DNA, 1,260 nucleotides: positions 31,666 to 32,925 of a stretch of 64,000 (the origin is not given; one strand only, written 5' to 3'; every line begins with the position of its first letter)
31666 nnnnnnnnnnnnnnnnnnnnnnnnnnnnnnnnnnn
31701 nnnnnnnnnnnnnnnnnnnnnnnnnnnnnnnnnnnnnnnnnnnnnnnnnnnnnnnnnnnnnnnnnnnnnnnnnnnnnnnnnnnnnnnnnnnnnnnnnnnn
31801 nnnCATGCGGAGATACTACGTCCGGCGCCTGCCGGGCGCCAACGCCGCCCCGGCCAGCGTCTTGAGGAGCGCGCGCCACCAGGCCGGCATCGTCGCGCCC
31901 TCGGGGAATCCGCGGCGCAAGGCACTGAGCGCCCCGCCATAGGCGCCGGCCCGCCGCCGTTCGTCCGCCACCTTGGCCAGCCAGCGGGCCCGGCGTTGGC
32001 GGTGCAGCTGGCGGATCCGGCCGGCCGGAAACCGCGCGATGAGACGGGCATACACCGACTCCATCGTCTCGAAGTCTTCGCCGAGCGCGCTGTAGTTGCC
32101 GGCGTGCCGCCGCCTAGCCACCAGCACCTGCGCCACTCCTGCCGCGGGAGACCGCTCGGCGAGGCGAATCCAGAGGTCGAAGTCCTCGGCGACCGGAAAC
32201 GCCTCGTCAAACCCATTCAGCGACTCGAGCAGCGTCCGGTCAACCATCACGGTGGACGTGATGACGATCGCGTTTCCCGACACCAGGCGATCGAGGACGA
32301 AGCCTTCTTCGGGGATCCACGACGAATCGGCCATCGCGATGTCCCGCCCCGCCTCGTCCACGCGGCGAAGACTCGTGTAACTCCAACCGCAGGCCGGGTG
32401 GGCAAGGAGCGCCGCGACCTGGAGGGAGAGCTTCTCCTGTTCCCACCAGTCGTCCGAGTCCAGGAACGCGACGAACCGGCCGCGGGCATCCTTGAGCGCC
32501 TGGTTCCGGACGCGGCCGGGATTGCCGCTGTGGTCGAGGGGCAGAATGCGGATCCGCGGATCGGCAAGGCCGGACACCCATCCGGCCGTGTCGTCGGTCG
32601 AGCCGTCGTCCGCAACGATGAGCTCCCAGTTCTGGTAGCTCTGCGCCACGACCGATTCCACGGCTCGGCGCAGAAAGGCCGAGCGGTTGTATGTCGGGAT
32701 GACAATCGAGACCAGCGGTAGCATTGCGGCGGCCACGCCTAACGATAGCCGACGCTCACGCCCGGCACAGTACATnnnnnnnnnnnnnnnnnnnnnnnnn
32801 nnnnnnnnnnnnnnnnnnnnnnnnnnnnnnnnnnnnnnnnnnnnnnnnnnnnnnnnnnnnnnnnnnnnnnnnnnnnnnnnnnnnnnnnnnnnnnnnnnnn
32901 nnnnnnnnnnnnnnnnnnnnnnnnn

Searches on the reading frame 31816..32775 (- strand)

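Call 47: search_protein_families(library=ncbifam, proteins=[window:31816-32775:-], max_evalue=0.00001)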
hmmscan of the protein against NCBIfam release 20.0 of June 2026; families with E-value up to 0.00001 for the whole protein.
window:31816-32775:- (319 aa): 19 families
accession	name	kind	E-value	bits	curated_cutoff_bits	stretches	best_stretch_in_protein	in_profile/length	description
NF047683.1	TeichurnBiosyTuaG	equivalog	5.3e-34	118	400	1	19-209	5-190/252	teichuronic acid biosynthesis protein TuaG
TIGR03965.1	mycofact_glyco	equivalog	1.4e-22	80.3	280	1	19-208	73-266/467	mycofactocin biosynthesis glycosyltransferase MftF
NF053739.1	GlytfEpsEBac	equivalog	6.6e-21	74.5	450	1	20-207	1-187/265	glycosyltransferase EpsE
TIGR04017.1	WcaA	equivalog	8.4e-21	74.8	495.75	1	20-122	5-109/279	colanic acid biosynthesis glycosyltransferase WcaA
NF007453.0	PRK10018.1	equivalog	8.8e-21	74.8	382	1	20-122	6-110/280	colanic acid biosynthesis glycosyltransferase WcaA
NF041875.1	EPS_EpsD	equivalog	3.3e-20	72.8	370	1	22-112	1-93/325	exopolysaccharide biosynthesis glycosyltransferase EpsD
NF050050.1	ProtGlycPglI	equivalog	6.6e-19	68.4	500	1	20-117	2-102/306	GalNAc(5)-diNAcBac-PP-undecaprenol beta-1,3-glucosyltransferase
NF007482.0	PRK10073.1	equivalog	2.5e-16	59.6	423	1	20-111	6-98/334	glycosyltransferase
TIGR03937.1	PgaC_IcaA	equivalog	3e-15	56.1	422.3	1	17-130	42-157/407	poly-beta-1,6-N-acetyl-D-glucosamine synthase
TIGR04283.1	glyco_like_mftF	equivalog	4.2e-15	55.9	182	1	22-223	1-188/221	TIGR04283 family arsenosugar biosynthesis glycosyltransferase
NF038299.1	EPS_HpsN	equivalog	1.5e-11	43.8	425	1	20-130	1-113/317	hormogonium polysaccharide biosynthesis glycosyltransferase HpsN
TIGR04440.1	glyco_TIGR04440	domain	1.3e-09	38.2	70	1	22-135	2-118/215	TIGR00180 family glycosyltransferase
NF038302.1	EPS_HpsE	equivalog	1.3e-09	37.5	300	1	23-121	4-109/307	hormogonium polysaccharide biosynthesis glycosyltransferase HpsE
NF050819.1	PolSacchBiosHfsG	equivalog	1.3e-08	34.4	500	1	19-268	11-261/302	polysaccharide biosynthesis protein HfsG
TIGR03111.1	glyc2_xrt_Gpos1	hypoth_equivalog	1.2e-07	30.9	363.95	1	15-117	44-150/439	TIGR03111 family XrtG-associated glycosyltransferase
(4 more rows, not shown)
